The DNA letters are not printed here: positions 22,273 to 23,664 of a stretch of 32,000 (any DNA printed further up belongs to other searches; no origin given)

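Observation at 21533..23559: Two-gene module: quinol-dehydrogenase-like 13-haem membrane cytochrome plus lipid-anchored pentahaem partner, a self-contained membrane-to-surface electron conduit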

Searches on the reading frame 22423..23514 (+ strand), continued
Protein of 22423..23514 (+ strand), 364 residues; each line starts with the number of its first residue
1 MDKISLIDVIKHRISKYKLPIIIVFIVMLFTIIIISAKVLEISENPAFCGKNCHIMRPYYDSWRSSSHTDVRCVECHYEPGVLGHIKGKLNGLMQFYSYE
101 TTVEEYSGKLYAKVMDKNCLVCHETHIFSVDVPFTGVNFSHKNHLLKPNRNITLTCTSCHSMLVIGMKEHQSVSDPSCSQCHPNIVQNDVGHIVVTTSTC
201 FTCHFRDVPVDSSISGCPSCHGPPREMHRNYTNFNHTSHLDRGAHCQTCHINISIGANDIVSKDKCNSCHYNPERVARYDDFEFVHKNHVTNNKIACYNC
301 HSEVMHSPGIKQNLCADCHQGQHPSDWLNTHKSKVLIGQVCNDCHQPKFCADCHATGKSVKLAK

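Call 27: search_solved_structures(query=window:22423-23514:+, max_evalue=1, show_alignments=2)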
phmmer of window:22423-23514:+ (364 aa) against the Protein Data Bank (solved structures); distinct sequences matched with E-value up to 1: 6.
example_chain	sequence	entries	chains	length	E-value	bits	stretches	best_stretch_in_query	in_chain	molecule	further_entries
6lod_A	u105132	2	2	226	1e-07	34.3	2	231-279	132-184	MULTIHEME_CYTC domain-containing protein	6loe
8k9e_A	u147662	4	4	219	1.1e-07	34.2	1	168-280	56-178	Cytochrome c7-like domain-containing protein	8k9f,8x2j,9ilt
6f0k_A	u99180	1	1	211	0.00011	24.2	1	177-278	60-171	Cytochrome c family protein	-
2j7a_C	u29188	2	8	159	0.00044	22.3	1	39-88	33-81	CYTOCHROME C QUINOL DEHYDROGENASE NRFH | NAPC/NIRT CYTOCHROME C FAMILY PROTEIN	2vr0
6hr0_A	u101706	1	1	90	0.015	17.3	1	239-326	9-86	Cytochrome C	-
1bvb_A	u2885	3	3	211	0.52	12.2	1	215-274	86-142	CYTOCHROME C-554 | CYTOCHROME C554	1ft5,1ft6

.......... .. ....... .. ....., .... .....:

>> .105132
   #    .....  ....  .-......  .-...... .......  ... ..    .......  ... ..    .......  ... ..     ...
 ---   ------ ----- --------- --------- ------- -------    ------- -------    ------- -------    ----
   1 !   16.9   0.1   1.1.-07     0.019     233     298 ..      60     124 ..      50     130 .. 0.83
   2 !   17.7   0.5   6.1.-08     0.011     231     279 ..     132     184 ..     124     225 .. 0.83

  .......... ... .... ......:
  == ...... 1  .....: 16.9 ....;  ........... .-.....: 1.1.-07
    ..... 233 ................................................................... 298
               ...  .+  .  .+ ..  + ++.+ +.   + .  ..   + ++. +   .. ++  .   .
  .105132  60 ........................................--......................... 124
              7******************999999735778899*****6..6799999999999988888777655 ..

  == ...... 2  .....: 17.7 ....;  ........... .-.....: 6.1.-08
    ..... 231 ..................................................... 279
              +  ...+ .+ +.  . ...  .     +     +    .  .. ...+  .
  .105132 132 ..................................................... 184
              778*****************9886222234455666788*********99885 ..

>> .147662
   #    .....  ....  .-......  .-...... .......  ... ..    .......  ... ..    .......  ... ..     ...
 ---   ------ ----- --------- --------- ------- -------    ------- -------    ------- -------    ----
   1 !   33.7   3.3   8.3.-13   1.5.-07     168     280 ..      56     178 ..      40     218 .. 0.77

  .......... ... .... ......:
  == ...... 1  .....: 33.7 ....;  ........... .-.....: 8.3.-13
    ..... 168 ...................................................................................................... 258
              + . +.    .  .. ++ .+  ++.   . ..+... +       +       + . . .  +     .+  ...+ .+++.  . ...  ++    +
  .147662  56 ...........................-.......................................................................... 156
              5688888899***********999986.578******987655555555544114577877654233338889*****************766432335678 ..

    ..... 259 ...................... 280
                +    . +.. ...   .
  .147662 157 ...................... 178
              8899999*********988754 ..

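Call 40: predict_structure(alignment_id=A1)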
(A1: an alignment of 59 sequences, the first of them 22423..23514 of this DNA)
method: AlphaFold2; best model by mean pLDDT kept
length: 364 residues; sequences in the alignment: 59
mean_pLDDT: 71.2   pTM: 0.60
mean pLDDT of the five models: 71.2, 69.1, 64.0, 58.8, 55.8
residues with pLDDT >= 90: 11; 70-90: 207; 50-70: 121; < 50: 25
segments of 3 or more residues with pLDDT < 50: 104-106, 163-174, 227-233
pLDDT, mean of each block of 10 residues (from residue 1): 70 83 93 83 78 73 78 85 84 72 52 79 81 74 81 81 47 51 58 69 69 57 54 56 67 71 81 81 87 79 71 69 71 66 61 59 52
secondary structure, 60 per line:
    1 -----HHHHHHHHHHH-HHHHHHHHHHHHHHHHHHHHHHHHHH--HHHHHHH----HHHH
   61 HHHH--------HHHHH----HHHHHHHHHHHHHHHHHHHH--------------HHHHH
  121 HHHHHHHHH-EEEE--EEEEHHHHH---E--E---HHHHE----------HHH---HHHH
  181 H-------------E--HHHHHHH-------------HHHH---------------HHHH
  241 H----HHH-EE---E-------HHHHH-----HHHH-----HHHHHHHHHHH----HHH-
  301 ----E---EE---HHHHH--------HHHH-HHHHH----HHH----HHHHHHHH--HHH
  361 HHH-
elements in order: H6-16 H18-43 H46-52 H57-64 H73-77 H82-101 H116-129 E131-134 E137-140 H141-145 H156-159 H177-181 H198-204 H218-221 H237-241 H263-267 H273-276 H282-292 H314-318 H327-330 H332-336 H348-355 H358-363

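Call 43: fold_search(model_id=the predicted structure, library=pdb)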
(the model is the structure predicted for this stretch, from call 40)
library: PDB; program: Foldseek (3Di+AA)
matches with E <= 10: 4; with E <= 0.001: 1
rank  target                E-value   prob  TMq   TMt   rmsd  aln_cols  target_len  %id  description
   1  2j7a_O                4.8e-04  1.00  0.26  0.60   8.8       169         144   16  Crystal structure of cytochrome c nitrite reductase NrfHA complex from Desulfovibrio vulgaris (released 2006-12-06)
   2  2vr0_F                1.5e-03  1.00  0.26  0.60   3.1       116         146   21  Crystal structure of cytochrome c nitrite reductase NrfHA complex bound to the HQNO inhibitor (released 2008-06-03)
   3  2j7a_C                2.0e-03  1.00  0.25  0.57   3.1       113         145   21  Crystal structure of cytochrome c nitrite reductase NrfHA complex from Desulfovibrio vulgaris (released 2006-12-06)
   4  8vuj_D                9.3e+00  0.00  0.08  0.04  32.7       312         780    9  Human GluN1-2A with Fab 003-102 (released 2024-09-11)

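Call 56: find_encoding_contigs(protein=P0114, flank=5000, max_places=2)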
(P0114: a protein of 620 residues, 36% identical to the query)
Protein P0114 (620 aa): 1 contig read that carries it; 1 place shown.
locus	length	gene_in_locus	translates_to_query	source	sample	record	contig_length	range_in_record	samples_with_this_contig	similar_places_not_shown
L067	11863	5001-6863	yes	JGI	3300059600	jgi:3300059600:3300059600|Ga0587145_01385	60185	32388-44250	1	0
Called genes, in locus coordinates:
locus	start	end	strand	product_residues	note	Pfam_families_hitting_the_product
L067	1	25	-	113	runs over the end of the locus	PF01022:HTH_5, PF12802:MarR_2 (weak), PF12840:HTH_20, PF25212:HVO_A0114 (weak)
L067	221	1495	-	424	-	PF09699:Paired_CXXCH_1 (faint), PF14522:Cytochrome_C7 (faint), PF14537:Cytochrom_c3_2 (faint), PF13435:Cytochrome_C554 (weak), PF13447:Multi-haem_cyto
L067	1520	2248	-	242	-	PF00027:cNMP_binding, PF13545:HTH_Crp_2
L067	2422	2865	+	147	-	PF00355:Rieske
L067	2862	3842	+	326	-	PF00033:Cytochrome_B, PF13631:Cytochrom_B_N_2, PF00032:Cytochrom_B_C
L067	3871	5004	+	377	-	PF09699:Paired_CXXCH_1 (faint), PF13435:Cytochrome_C554 (faint), PF14522:Cytochrome_C7 (faint), PF22678:Cytochrom_c_NrfB-like (faint), PF14537:Cytochrom_c3_2 (weak)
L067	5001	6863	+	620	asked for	PF03264:Cytochrom_NNT, PF02085:Cytochrom_CIII (weak), PF14537:Cytochrom_c3_2 (weak), PF22113:Mtrc-MtrF_II-IV_dom, PF14522:Cytochrome_C7 (weak)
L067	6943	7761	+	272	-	PF03264:Cytochrom_NNT (faint), PF09699:Paired_CXXCH_1 (faint), PF14522:Cytochrome_C7 (faint), PF14537:Cytochrom_c3_2 (faint)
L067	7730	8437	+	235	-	PF01292:Ni_hydr_CYTB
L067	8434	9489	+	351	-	PF14537:Cytochrom_c3_2 (faint), PF09699:Paired_CXXCH_1 (faint), PF14522:Cytochrome_C7 (weak)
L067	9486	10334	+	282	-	PF01292:Ni_hydr_CYTB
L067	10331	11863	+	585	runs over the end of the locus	PF03264:Cytochrom_NNT, PF02085:Cytochrom_CIII (faint), PF14537:Cytochrom_c3_2 (faint), PF22113:Mtrc-MtrF_II-IV_dom (faint), PF14522:Cytochrome_C7 (weak)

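Call 57: find_encoding_contigs(protein=P0081, flank=5000, max_places=1)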
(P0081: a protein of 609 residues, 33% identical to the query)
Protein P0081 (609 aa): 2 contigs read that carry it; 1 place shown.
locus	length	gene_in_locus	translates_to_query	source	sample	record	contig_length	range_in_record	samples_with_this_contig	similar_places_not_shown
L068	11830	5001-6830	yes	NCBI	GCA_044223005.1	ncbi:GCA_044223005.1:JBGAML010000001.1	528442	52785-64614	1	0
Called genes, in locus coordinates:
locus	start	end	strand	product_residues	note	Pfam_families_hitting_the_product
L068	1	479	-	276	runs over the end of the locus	-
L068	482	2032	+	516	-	PF00171:Aldedh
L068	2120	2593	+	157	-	PF00355:Rieske, PF13806:Rieske_2 (weak)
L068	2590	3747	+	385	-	PF00033:Cytochrome_B, PF13631:Cytochrom_B_N_2, PF00032:Cytochrom_B_C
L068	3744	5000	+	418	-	PF14522:Cytochrome_C7 (faint), PF09699:Paired_CXXCH_1 (faint), PF14537:Cytochrom_c3_2 (faint)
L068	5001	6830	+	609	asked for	PF03264:Cytochrom_NNT, PF14522:Cytochrome_C7 (faint), PF14537:Cytochrom_c3_2 (faint), PF02085:Cytochrom_CIII (faint), PF09699:Paired_CXXCH_1 (faint), PF22113:Mtrc-MtrF_II-IV_dom (faint)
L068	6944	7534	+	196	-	PF09832:DUF2059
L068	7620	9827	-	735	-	PF03264:Cytochrom_NNT (faint), PF09699:Paired_CXXCH_1 (faint), PF14522:Cytochrome_C7 (faint), PF14537:Cytochrom_c3_2 (faint), PF01292:Ni_hydr_CYTB, PF14358:DUF4405 (faint)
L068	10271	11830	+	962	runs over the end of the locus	PF01292:Ni_hydr_CYTB (faint), PF02085:Cytochrom_CIII (faint), PF03264:Cytochrom_NNT (faint), PF09699:Paired_CXXCH_1 (faint), PF14522:Cytochrome_C7 (faint), PF14537:Cytochrom_c3_2 (faint)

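Call 58: find_encoding_contigs(protein=P0087, flank=5000, max_places=1)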
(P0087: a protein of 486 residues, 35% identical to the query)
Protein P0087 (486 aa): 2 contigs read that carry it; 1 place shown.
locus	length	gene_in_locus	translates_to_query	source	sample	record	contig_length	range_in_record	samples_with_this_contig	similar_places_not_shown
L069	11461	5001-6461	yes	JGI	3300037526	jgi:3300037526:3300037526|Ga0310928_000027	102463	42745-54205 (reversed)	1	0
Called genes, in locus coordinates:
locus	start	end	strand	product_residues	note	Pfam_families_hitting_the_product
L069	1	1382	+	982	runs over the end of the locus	PF14522:Cytochrome_C7 (faint), PF14537:Cytochrom_c3_2 (faint), PF13435:Cytochrome_C554 (faint), PF18962:Por_Secre_tail (faint), PF09699:Paired_CXXCH_1, PF22113:Mtrc-MtrF_II-IV_dom (weak), PF13860:FlgD_ig (weak)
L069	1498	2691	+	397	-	-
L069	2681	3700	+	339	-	PF14522:Cytochrome_C7 (weak), PF14537:Cytochrom_c3_2 (faint)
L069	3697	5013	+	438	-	PF14522:Cytochrome_C7 (faint), PF14537:Cytochrom_c3_2 (faint)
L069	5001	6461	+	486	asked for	PF03264:Cytochrom_NNT, PF02085:Cytochrom_CIII (faint), PF14522:Cytochrome_C7 (faint), PF14537:Cytochrom_c3_2 (weak)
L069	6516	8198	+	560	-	PF02826:2-Hacid_dh_C (faint), PF13241:NAD_binding_7, PF01118:Semialdhyde_dh (faint), PF02254:TrkA_N (faint), PF03807:F420_oxidored (faint), PF05201:GlutR_N, PF01488:Shikimate_DH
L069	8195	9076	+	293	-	PF01379:Porphobil_deam, PF03900:Porphobil_deamC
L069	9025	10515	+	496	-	PF00590:TP_methylase, PF02602:HEM4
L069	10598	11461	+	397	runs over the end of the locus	PF04055:Radical_SAM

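Call 72: search_solved_structures(query=A1, max_evalue=1)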
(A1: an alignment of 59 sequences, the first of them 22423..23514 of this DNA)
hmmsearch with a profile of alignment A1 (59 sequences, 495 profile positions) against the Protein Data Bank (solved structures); distinct sequences matched with E-value up to 1: 90 (the best 60 are shown).
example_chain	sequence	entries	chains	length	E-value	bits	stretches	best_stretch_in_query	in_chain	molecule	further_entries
6i5b_A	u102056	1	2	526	3.8e-19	72.1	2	230-423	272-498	Uncharacterized protein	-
2j7a_C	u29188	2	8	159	9.6e-14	54.3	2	21-89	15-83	CYTOCHROME C QUINOL DEHYDROGENASE NRFH | NAPC/NIRT CYTOCHROME C FAMILY PROTEIN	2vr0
1h29_A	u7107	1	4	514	1e-11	47.6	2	190-352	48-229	HIGH-MOLECULAR-WEIGHT CYTOCHROME C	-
1gws_A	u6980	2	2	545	1.9e-11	46.7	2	190-352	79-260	HIGH-MOLECULAR-WEIGHT CYTOCHROME C | High-molecular-weight cytochrome c precursor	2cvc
2e84_A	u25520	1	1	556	1.5e-10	43.8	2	190-351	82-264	High-molecular-weight cytochrome c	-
6lod_A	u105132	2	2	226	2.1e-10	43.2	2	207-269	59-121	MULTIHEME_CYTC domain-containing protein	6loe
4rkm_A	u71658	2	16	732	1.8e-08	36.9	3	285-347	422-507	MccA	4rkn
8k9e_A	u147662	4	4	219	7.3e-08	34.9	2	207-299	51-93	Cytochrome c7-like domain-containing protein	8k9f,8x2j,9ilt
1z1n_X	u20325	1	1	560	2.3e-07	33.2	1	184-354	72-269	sixteen heme cytochrome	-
8bcx_A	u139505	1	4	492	4.2e-07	32.4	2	311-429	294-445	Nitrite reductase (cytochrome; ammonia-forming)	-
6btm_A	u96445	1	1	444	5.2e-07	32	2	257-326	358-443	Alternative Complex III subunit A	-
28pb_A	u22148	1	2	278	6.1e-07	31.8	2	237-348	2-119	Cytochrome c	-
6f0k_A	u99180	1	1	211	7.5e-07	31.5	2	205-248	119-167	Cytochrome c family protein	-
1fs7_A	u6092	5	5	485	1e-06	31.1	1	301-428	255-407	CYTOCHROME C NITRITE REDUCTASE | Cytochrome c-552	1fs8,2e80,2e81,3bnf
1fs9_A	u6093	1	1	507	1.2e-06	30.9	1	301-428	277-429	CYTOCHROME C NITRITE REDUCTASE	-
2j7a_A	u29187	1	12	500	0.00044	22.4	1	299-420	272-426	CYTOCHROME C NITRITE REDUCTASE NRFA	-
2vr0_A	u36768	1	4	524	0.00051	22.2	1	299-420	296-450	CYTOCHROME C NITRITE REDUCTASE, CATALYTIC SUBUNIT NFRA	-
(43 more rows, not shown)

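Call 77: find_homologous_proteins(query=L007:5583-6749:+, max_evalue=1e-30)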
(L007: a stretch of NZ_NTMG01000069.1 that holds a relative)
Query L007:5583-6749:+ (389 aa): 8000 proteins with E <= 1e-30 among 8000 candidates; the best 120 are listed.
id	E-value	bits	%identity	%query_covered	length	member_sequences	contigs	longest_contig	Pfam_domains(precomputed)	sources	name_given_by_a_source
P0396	4.3e-248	841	100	100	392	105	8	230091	PF03916.20,PF14589.11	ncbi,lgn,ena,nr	ncbi:MAG: polysulfide reductase NrfD [Candidatus Methanoperedens sp.]|nr:NrfD/PsrC family molybdoenz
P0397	1.1e-225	767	90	100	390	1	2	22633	PF03916.20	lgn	-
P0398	6.8e-224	761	91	99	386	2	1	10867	PF03916.20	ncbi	-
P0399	9.9e-220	748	89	99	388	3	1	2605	PF03916.20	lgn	-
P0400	1.2e-219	747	88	100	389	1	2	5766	PF03916.20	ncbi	-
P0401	1.5e-219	747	87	99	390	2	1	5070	PF03916.20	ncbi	-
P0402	1.0e-218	744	86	100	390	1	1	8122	PF03916.20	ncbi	-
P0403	1.7e-217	740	87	99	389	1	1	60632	PF03916.20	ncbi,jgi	jgi:Ni/Fe-hydrogenase subunit HybB-like protein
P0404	2.0e-217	740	87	100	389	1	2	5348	PF03916.20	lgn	-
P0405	2.5e-217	740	86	99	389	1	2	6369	PF03916.20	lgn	-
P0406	5.7e-217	739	87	99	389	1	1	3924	PF03916.20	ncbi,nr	ncbi:MAG: polysulfide reductase NrfD [Candidatus Methanoperedens sp.]|nr:polysulfide reductase NrfD 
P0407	8.3e-217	738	86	99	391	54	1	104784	PF03916.20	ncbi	-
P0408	1.0e-216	738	87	99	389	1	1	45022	PF03916.20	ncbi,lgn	ncbi:MAG: NrfD/PsrC family molybdoenzyme membrane anchor subunit [Candidatus Methanoperedens sp.]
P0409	1.4e-216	737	87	99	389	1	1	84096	PF03916.20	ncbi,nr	ncbi:Putative dimethyl sulfoxide reductase membrane subunit C [uncultured archaeon]|nr:Putative dime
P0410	1.5e-216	737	86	99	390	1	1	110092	PF03916.20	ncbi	ncbi:MAG: NrfD/PsrC family molybdoenzyme membrane anchor subunit [Candidatus Methanoperedens sp.]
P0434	4.5e-209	713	85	99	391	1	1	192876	PF03916.20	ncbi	-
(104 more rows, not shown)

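Call 79: find_encoding_contigs(protein=P0434, flank=5000, max_places=1)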
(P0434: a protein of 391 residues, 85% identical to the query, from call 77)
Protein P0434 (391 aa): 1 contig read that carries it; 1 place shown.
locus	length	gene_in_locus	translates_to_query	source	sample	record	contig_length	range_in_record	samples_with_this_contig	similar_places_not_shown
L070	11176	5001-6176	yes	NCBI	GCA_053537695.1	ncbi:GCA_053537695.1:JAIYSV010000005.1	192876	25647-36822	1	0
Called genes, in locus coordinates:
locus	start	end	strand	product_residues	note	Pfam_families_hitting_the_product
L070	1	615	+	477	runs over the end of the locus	PF01656:CbiA, PF13500:AAA_26, PF07685:GATase_3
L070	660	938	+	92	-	PF02416:TatA_B_E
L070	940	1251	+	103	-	PF02416:TatA_B_E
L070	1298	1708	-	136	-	PF28505:DUF1699_N, PF08004:DUF1699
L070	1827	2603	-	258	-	PF00731:AIRC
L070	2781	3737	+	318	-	PF14522:Cytochrome_C7 (faint), PF14537:Cytochrom_c3_2 (weak)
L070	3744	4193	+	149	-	PF14522:Cytochrome_C7 (weak)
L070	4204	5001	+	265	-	PF00037:Fer4 (weak), PF12797:Fer4_2 (weak), PF12838:Fer4_7, PF13183:Fer4_8, PF13237:Fer4_10 (weak), PF13247:Fer4_11, PF12837:Fer4_6 (weak), PF13237:Fer4_10 (weak), +8 more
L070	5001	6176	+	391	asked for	PF03916:NrfD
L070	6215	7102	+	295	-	PF24334:DUF7502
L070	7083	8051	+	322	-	PF20030:bpMoxR, PF07726:AAA_3, PF07728:AAA_5, PF17863:AAA_lid_2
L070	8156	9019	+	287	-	PF01882:DUF58, PF13519:VWA_2 (weak)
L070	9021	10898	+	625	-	PF07584:BatA, PF24157:DUF7408, PF24155:DUF7406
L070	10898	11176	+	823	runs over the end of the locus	PF07090:GATase1_like (faint), PF00092:VWA, PF13519:VWA_2 (weak)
